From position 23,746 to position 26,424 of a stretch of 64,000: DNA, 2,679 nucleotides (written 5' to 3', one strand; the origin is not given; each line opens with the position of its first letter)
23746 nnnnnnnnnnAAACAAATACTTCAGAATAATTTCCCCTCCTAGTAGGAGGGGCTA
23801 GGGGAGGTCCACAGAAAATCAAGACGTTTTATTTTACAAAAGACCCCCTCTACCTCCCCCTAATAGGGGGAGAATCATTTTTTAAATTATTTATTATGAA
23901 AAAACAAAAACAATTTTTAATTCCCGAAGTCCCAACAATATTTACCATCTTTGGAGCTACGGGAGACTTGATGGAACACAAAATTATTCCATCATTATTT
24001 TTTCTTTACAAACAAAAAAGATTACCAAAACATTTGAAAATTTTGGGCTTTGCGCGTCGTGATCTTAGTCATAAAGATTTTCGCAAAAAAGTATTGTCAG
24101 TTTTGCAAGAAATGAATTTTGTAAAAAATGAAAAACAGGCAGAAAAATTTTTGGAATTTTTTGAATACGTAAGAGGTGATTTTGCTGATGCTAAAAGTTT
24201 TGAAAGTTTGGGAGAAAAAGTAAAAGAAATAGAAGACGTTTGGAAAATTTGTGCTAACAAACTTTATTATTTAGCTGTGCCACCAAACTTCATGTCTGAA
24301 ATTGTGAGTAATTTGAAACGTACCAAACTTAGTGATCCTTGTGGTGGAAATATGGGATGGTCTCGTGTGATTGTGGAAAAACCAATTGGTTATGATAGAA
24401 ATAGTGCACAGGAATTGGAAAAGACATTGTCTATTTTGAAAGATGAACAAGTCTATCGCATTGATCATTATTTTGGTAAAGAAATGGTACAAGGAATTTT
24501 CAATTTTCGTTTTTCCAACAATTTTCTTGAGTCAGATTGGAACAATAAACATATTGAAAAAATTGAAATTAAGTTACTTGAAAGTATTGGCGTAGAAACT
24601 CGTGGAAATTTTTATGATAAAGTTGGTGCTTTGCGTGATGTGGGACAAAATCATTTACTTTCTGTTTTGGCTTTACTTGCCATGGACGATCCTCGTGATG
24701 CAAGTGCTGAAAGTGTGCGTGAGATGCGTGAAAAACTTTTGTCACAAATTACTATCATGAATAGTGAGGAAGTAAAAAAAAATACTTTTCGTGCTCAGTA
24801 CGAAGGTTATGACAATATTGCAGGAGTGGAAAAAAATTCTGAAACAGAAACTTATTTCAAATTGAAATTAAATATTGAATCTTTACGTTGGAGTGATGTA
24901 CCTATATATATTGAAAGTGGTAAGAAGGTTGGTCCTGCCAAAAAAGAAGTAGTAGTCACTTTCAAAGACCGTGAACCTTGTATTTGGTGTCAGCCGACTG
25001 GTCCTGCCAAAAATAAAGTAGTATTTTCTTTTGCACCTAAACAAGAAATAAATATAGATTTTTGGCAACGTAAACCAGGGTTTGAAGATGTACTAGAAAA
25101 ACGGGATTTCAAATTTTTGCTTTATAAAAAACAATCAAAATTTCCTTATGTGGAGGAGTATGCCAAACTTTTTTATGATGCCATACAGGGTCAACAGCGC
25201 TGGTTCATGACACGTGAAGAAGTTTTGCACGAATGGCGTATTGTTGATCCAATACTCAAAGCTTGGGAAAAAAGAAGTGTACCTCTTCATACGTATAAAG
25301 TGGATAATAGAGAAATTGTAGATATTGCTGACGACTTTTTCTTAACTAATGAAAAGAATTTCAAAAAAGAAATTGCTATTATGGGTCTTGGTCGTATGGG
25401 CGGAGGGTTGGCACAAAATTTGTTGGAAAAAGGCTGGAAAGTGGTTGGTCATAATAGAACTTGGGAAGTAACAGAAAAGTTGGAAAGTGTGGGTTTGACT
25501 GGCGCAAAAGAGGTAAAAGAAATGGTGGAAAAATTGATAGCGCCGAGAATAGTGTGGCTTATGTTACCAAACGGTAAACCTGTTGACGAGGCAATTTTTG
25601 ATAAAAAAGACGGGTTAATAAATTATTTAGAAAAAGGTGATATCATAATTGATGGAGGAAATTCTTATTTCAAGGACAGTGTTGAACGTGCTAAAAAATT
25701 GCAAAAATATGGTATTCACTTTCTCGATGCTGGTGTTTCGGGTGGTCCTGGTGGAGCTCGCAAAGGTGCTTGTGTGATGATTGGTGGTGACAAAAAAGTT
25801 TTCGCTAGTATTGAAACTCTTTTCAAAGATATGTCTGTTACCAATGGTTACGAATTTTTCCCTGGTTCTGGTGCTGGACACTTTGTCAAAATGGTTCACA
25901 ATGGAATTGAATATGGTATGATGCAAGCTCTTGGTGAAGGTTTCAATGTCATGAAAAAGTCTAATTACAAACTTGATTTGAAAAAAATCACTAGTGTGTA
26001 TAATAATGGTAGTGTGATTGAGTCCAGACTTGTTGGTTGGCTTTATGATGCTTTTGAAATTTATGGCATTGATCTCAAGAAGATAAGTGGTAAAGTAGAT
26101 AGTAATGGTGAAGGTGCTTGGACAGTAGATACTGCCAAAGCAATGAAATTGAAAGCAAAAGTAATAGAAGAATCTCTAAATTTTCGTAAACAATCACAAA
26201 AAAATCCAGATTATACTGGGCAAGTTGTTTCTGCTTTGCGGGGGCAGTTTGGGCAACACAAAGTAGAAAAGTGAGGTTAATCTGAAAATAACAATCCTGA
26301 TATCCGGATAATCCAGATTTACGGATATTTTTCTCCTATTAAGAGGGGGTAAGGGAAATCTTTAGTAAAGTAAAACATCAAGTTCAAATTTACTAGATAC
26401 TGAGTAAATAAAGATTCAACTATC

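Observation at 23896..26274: Single-polypeptide Zwf-Gnd fusion (G6PD fused to a 6PGDH-like NAD-binding module)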

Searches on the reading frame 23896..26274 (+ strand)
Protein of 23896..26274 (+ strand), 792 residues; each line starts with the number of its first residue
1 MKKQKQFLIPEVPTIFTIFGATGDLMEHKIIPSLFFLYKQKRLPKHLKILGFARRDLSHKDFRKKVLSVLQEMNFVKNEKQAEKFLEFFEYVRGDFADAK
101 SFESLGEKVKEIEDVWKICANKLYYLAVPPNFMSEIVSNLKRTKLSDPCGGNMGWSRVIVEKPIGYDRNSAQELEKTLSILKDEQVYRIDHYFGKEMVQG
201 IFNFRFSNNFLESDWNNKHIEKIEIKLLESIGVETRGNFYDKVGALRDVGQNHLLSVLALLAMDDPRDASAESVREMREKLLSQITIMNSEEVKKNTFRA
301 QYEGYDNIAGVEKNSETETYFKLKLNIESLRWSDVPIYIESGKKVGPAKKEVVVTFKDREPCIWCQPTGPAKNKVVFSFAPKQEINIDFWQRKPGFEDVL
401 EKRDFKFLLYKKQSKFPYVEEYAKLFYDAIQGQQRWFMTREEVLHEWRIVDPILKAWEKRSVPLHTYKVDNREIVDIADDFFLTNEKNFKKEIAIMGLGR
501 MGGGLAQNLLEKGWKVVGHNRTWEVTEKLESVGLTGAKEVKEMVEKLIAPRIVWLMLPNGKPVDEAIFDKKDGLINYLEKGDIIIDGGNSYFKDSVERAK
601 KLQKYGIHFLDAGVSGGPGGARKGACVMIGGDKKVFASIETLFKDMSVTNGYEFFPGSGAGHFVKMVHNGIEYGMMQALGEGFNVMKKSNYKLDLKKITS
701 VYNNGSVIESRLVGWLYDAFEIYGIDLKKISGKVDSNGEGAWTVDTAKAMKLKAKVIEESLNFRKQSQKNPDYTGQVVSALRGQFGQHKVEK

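Call 3: search_protein_families(library=pfam, proteins=[window:23896-26274:+], max_evalue=0.01)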
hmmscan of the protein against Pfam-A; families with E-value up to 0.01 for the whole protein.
window:23896-26274:+ (792 aa): 7 families
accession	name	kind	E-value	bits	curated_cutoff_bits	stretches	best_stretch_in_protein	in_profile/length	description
PF02781.21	G6PD_C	-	2e-75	254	27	1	203-472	2-279/296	Glucose-6-phosphate dehydrogenase, C-terminal domain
PF00479.28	G6PD_N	-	6.6e-55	187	22.1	1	18-199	2-182/183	Glucose-6-phosphate dehydrogenase, NAD binding domain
PF03446.21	NAD_binding_2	-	1.1e-45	155.9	21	1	492-647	1-153/161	NAD binding domain of 6-phosphogluconate dehydrogenase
PF00393.24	6PGD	-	2.3e-17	63.8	27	1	661-770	1-116/290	6-phosphogluconate dehydrogenase, C-terminal domain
PF03807.23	F420_oxidored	-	9e-05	23.4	21.6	1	493-544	2-57/94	NADP oxidoreductase coenzyme F420-dependent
PF02826.25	2-Hacid_dh_C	-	0.00087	19.2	25.1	1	485-546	31-91/178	D-isomer specific 2-hydroxyacid dehydrogenase, NAD binding domain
PF01488.26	Shikimate_DH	-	0.0039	17.7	24.3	0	490-531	12-54/138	Shikimate / quinate 5-dehydrogenase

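Call 4: search_protein_families(library=ncbifam, proteins=[window:23896-26274:+], max_evalue=0.01)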
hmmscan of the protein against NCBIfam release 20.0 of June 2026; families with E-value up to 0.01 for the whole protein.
window:23896-26274:+ (792 aa): 16 families
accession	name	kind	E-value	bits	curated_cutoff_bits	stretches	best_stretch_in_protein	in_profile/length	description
TIGR00871.1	zwf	equivalog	3.2e-131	438.4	400.6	1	14-472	3-467/486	glucose-6-phosphate dehydrogenase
NF007161.0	PRK09599.1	subfamily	9.2e-101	337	271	1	492-792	2-300/302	NADP-dependent phosphogluconate dehydrogenase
TIGR00872.1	gnd_rel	equivalog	1.4e-96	323.3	297.2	1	493-792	3-297/299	phosphogluconate dehydrogenase (NAD(+)-dependent, decarboxylating)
NF009492.0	PRK12853.1-3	equivalog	2.2e-94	317.1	428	1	14-468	10-451/472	glucose-6-phosphate dehydrogenase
NF004331.0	PRK05722.2-1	equivalog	3.4e-64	217.7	622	2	17-356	7-324/425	glucose-6-phosphate dehydrogenase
NF006765.0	PRK09287.1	equivalog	3.5e-63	214.1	413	1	490-770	3-294/476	NADP-dependent phosphogluconate dehydrogenase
TIGR00873.1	gnd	equivalog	1.7e-58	198.6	426.7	1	493-768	2-287/467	decarboxylating NADP(+)-dependent phosphogluconate dehydrogenase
TIGR01505.1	tartro_sem_red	equivalog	4e-26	91.9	340.75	1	493-703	2-205/291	2-hydroxy-3-oxopropionate reductase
NF008592.0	PRK11559.1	equivalog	9.2e-26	90.8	397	1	491-691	3-198/296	2-hydroxy-3-oxopropionate reductase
TIGR01692.1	HIBADH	equivalog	3.1e-23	82.5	291.6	1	496-703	2-202/288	3-hydroxyisobutyrate dehydrogenase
NF043037.1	ThreonDh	equivalog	1.4e-21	77.2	350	1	491-670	3-178/297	L-threonate dehydrogenase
NF011633.0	PRK15059.1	equivalog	6.5e-15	55.1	451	1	493-669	3-173/292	2-hydroxy-3-oxopropionate reductase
NF012005.0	PRK15461.1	equivalog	3.4e-13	49.4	348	1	491-673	2-179/298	sulfolactaldehyde 3-reductase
NF005650.0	PRK07417.1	equivalog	4.9e-05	22.8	290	1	492-588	3-92/281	prephenate/arogenate dehydrogenase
NF005108.0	PRK06545.1-6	equivalog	0.00033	19.8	327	1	486-546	6-66/321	prephenate dehydrogenase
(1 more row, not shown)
